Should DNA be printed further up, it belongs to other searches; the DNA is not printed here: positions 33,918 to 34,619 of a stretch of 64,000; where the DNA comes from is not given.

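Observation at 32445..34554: DUF2089-DUF4097-small protein operon sharing one helical module, with a palindromic operator in its promoter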

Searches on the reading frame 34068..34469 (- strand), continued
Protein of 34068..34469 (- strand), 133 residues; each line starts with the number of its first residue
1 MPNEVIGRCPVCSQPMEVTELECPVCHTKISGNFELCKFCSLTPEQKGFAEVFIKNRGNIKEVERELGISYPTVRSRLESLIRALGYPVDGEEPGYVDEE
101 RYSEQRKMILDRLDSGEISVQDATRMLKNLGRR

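Call 48: fold_search(model_id=the predicted structure, library=pdb)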
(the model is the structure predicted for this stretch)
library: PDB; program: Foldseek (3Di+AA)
matches with E <= 10: 483; with E <= 0.001: 0
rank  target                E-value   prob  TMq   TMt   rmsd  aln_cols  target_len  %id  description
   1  3kln_B                2.0e-01  0.99  0.32  0.21   4.4        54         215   15  Vibrio cholerae VpsT (released 2010-02-09)
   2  9f80                  2.1e-01  1.00  0.33  0.19   1.4        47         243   21  Crystal structure of Rv2242 regulator C-terminal fragment (161-414) (released 2024-12-18)
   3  3fzv_B                2.2e-01  0.91  0.30  0.15  12.7        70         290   18  Crystal structure of PA01 protein, putative LysR family transcriptional regulator from Pseudomonas aeruginosa (released 2009-03-10)
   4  1xsv_A                2.2e-01  0.87  0.29  0.36  11.1        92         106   17  X-ray crystal structure of conserved hypothetical UPF0122 protein SAV1236 from Staphylococcus aureus subsp. aureus Mu5 (released 2004-10-26)
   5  6m5f_A                2.4e-01  0.89  0.30  0.15  13.0        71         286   18  Crystal structure of HinK, a LysR family transcriptional regulator from Pseudomonas aeruginosa (released 2021-03-17)
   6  3fzv_C                2.4e-01  0.87  0.30  0.15  13.4        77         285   18  Crystal structure of PA01 protein, putative LysR family transcriptional regulator from Pseudomonas aeruginosa (released 2009-03-10)
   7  6zix_B                2.8e-01  0.99  0.32  0.21   2.5        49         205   24  Structure of RcsB from Salmonella enterica serovar Typhimurium bound to promoter P1flhDC in the presence of phosphomim (released 2021-02-17)
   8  3klo_B                2.8e-01  0.97  0.32  0.20   4.9        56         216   18  Vibrio cholerae VpsT bound to c-di-GMP (released 2010-02-09)
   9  7bca_B                2.8e-01  0.66  0.28  0.38  12.3        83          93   20  Crystal structure of the HTH DNA binding protein ArdK from R388 plasmid bound to a direct-repeat DNA element (released 2022-07-13)
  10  3hug_G                3.4e-01  0.99  0.33  0.56   1.8        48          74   27  Crystal structure of Mycobacterium tuberculosis anti-sigma factor RslA in complex with -35 promoter binding domain of  (released 2010-03-02)
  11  3hug_E                3.6e-01  0.99  0.32  0.55   1.8        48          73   27  Crystal structure of Mycobacterium tuberculosis anti-sigma factor RslA in complex with -35 promoter binding domain of  (released 2010-03-02)
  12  1i1g_A                3.8e-01  0.82  0.28  0.27  10.6        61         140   24  CRYSTAL STRUCTURE OF THE LRP-LIKE TRANSCRIPTIONAL REGULATOR FROM THE ARCHAEON PYROCOCCUS FURIOSUS (released 2002-02-06)
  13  6m5f_C                3.8e-01  0.82  0.30  0.15  12.8        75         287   16  Crystal structure of HinK, a LysR family transcriptional regulator from Pseudomonas aeruginosa (released 2021-03-17)
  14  5y2v_B                3.8e-01  0.69  0.32  0.14  13.8        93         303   25  Strcutrue of the full-length CcmR complexed with 2-OG from Synechocystis PCC6803 (released 2017-12-27)
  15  3hug_K                4.1e-01  0.99  0.33  0.57   1.8        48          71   27  Crystal structure of Mycobacterium tuberculosis anti-sigma factor RslA in complex with -35 promoter binding domain of  (released 2010-03-02)
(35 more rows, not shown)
